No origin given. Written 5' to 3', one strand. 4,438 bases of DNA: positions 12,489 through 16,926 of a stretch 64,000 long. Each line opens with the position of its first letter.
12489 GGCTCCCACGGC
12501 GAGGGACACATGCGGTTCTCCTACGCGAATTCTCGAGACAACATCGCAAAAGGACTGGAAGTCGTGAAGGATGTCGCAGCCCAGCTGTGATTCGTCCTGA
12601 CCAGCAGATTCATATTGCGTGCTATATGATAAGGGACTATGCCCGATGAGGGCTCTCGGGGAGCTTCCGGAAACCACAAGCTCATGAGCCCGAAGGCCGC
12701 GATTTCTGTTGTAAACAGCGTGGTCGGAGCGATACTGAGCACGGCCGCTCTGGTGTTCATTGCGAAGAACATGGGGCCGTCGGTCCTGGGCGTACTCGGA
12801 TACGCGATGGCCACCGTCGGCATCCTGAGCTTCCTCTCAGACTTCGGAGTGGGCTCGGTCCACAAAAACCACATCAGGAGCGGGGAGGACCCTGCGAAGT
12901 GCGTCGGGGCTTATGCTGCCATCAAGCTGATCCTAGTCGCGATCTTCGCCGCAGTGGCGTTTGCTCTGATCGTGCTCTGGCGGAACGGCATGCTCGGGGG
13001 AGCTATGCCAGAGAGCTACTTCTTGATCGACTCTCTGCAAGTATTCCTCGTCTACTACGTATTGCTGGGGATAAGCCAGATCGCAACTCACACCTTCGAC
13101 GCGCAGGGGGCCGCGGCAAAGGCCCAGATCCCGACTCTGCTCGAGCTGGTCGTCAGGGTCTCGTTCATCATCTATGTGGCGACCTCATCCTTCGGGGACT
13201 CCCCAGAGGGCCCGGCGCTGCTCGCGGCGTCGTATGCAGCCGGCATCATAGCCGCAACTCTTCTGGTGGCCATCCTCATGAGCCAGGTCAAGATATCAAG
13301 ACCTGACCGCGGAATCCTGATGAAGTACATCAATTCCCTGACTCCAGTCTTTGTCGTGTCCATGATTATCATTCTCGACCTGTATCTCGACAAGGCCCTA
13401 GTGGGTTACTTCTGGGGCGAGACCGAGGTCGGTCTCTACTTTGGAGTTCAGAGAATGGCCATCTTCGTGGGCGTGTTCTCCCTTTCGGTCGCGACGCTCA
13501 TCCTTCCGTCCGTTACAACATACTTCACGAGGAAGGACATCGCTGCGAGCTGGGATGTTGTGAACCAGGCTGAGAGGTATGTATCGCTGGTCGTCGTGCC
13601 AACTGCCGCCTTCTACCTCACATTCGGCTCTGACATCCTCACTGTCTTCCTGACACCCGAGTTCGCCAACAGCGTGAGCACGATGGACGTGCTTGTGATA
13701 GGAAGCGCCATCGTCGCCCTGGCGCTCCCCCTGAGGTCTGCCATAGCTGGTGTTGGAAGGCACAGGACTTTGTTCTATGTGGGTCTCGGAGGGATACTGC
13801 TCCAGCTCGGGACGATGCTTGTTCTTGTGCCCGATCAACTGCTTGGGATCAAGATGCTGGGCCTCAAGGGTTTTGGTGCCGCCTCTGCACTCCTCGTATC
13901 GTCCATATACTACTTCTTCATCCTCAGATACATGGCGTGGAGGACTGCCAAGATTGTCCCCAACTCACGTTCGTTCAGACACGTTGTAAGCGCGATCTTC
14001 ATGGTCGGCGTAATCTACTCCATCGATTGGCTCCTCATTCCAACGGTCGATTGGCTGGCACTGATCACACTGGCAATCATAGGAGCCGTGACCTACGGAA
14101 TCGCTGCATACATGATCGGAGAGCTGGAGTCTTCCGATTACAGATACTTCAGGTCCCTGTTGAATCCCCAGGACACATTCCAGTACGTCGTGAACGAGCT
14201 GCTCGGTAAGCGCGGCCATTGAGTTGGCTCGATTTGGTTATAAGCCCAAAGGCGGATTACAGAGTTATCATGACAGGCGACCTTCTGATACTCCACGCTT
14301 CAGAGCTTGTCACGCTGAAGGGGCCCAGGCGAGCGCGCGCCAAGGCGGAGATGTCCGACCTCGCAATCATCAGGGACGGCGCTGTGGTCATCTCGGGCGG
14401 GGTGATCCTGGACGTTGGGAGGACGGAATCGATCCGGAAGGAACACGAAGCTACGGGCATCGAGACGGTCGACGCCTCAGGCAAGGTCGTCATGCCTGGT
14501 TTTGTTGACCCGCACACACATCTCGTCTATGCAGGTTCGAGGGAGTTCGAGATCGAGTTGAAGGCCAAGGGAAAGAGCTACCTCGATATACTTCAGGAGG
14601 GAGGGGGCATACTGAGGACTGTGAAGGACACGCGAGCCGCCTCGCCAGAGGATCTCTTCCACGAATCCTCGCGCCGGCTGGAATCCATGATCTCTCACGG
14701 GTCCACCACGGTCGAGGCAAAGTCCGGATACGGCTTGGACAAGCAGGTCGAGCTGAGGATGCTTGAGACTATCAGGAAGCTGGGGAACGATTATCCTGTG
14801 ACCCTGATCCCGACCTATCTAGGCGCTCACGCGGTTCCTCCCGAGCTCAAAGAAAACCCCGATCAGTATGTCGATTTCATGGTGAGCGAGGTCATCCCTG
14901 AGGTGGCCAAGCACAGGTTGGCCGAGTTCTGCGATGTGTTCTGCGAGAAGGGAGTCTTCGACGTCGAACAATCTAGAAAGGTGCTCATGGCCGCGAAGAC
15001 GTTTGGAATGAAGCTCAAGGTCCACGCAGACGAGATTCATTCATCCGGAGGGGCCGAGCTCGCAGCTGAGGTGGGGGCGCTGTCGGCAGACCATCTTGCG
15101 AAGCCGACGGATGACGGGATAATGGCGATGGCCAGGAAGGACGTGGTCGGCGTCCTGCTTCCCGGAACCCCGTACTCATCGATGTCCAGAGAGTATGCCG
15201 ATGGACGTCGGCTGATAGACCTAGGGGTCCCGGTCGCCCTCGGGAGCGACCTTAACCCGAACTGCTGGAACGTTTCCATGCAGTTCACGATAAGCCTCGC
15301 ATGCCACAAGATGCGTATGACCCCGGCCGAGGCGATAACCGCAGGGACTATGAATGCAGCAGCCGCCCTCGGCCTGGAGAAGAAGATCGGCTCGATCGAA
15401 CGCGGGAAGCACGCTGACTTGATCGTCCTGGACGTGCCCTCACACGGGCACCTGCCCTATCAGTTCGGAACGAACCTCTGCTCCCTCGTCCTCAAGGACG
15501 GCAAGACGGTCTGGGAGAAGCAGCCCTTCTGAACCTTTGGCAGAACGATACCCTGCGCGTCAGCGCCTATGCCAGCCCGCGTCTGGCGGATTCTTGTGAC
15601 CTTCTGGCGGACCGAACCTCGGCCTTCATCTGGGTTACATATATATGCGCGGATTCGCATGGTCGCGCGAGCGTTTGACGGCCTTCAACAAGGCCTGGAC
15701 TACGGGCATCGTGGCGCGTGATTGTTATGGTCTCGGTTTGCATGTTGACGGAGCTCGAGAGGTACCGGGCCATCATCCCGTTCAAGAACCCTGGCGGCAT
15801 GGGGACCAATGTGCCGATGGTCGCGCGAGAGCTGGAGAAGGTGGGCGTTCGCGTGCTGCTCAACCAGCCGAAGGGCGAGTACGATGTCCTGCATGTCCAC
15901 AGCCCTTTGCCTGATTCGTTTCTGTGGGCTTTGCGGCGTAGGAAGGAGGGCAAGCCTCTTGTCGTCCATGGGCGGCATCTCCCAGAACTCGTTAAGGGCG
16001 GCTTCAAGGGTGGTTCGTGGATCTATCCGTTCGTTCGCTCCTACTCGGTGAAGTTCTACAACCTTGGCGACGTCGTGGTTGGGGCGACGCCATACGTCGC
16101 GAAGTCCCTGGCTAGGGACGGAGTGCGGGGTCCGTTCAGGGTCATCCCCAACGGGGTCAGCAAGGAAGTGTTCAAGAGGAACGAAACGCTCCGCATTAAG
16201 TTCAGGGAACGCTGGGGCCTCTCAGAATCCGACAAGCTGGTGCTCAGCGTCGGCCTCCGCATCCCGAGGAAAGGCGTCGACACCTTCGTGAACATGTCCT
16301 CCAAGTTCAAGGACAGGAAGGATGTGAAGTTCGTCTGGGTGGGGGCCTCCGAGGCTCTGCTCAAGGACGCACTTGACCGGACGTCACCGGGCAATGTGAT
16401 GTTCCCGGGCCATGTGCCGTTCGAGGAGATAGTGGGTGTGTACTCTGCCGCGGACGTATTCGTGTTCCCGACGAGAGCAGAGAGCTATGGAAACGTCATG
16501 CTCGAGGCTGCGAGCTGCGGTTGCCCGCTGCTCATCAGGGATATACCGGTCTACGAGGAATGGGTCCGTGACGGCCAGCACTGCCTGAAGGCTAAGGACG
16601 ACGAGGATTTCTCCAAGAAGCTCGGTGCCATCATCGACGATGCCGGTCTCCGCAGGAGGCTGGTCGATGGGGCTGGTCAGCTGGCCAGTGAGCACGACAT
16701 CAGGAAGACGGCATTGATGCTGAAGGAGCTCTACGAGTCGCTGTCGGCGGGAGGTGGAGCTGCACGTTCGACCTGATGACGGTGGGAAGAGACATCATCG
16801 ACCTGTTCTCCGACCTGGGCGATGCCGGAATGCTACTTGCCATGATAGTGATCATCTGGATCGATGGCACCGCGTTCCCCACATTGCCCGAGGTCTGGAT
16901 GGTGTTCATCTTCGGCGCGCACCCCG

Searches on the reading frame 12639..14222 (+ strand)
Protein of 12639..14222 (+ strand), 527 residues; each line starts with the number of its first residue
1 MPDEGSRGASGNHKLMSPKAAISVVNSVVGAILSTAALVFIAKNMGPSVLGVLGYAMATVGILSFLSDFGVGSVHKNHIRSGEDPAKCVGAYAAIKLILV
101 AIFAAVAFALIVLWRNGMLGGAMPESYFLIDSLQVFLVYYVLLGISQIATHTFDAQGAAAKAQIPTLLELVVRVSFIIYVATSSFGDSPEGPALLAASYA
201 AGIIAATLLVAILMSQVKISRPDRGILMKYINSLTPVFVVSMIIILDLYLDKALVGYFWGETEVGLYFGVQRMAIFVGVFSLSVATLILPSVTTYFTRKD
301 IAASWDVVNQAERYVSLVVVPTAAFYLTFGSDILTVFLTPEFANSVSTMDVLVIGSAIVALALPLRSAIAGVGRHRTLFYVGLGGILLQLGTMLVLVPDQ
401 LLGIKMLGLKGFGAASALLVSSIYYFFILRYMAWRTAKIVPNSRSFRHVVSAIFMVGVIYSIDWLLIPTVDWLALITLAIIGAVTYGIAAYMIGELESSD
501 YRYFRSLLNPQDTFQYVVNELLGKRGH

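Call 10: search_protein_families(library=pfam, proteins=[window:12639-14222:+], max_evalue=0.00001)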
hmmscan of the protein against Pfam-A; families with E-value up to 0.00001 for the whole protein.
window:12639-14222:+ (527 aa): 1 family
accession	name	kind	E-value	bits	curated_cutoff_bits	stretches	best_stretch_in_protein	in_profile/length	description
PF01943.22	Polysacc_synt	-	9.9e-07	28.9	28.2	1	22-288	7-266/274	Polysaccharide biosynthesis protein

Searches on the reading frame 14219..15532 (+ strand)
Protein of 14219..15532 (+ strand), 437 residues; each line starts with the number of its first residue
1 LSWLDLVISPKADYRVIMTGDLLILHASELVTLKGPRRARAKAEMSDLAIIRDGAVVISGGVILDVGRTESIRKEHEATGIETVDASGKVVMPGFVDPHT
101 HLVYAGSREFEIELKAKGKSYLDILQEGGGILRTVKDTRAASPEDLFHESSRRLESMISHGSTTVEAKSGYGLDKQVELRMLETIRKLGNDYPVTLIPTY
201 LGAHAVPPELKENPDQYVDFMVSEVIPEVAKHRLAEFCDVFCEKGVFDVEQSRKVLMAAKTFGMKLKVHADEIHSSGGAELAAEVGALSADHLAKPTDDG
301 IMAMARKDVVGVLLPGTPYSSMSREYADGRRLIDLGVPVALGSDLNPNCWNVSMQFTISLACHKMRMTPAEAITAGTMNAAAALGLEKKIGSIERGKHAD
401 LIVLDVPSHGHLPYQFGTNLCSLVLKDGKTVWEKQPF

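Call 10: search_protein_families(library=pfam, proteins=[window:14219-15532:+], max_evalue=0.00001)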
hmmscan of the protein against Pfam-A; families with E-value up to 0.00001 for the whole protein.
window:14219-15532:+ (437 aa): 2 families
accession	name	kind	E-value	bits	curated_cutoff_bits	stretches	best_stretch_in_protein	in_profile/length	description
PF01979.26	Amidohydro_1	-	4.4e-22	79.2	25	1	90-429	1-343/345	Amidohydrolase family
PF07969.17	Amidohydro_3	-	2.2e-21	77.3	29.7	2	116-431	130-471/472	Amidohydrolase family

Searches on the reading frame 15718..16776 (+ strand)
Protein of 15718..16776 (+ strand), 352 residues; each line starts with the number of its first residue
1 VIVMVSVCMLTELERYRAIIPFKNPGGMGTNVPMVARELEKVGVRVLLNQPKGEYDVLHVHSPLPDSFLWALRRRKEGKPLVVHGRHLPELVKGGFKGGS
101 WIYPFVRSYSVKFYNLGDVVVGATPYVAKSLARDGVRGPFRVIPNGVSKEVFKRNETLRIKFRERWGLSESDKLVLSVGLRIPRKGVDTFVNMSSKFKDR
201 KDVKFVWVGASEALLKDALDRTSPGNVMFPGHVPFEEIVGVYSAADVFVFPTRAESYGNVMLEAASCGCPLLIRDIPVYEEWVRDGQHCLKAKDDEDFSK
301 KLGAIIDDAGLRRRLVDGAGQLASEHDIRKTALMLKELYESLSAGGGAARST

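Call 11: search_protein_families(library=pfam, proteins=[window:15718-16776:+], max_evalue=0.00001)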
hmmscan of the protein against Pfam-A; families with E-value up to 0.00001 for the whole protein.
window:15718-16776:+ (352 aa): 5 families
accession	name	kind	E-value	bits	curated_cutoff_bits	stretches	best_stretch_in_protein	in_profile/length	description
PF00534.26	Glycos_transf_1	-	1.5e-24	86.9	26.4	1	161-317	4-167/172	Glycosyl transferases group 1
PF13692.12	Glyco_trans_1_4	-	1.6e-22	80.8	27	1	173-308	2-142/142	Glycosyl transferases group 1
PF13439.12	Glyco_transf_4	-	7.4e-14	52.6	28.5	1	42-148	71-167/170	Glycosyltransferase Family 4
PF13524.12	Glyco_trans_1_2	-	1.2e-10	41.9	25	1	197-330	9-137/144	Glycosyl transferase-like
PF13579.12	Glyco_trans_4_4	-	3.2e-09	37.8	29.7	1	52-146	69-158/158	Glycosyl transferase 4-like domain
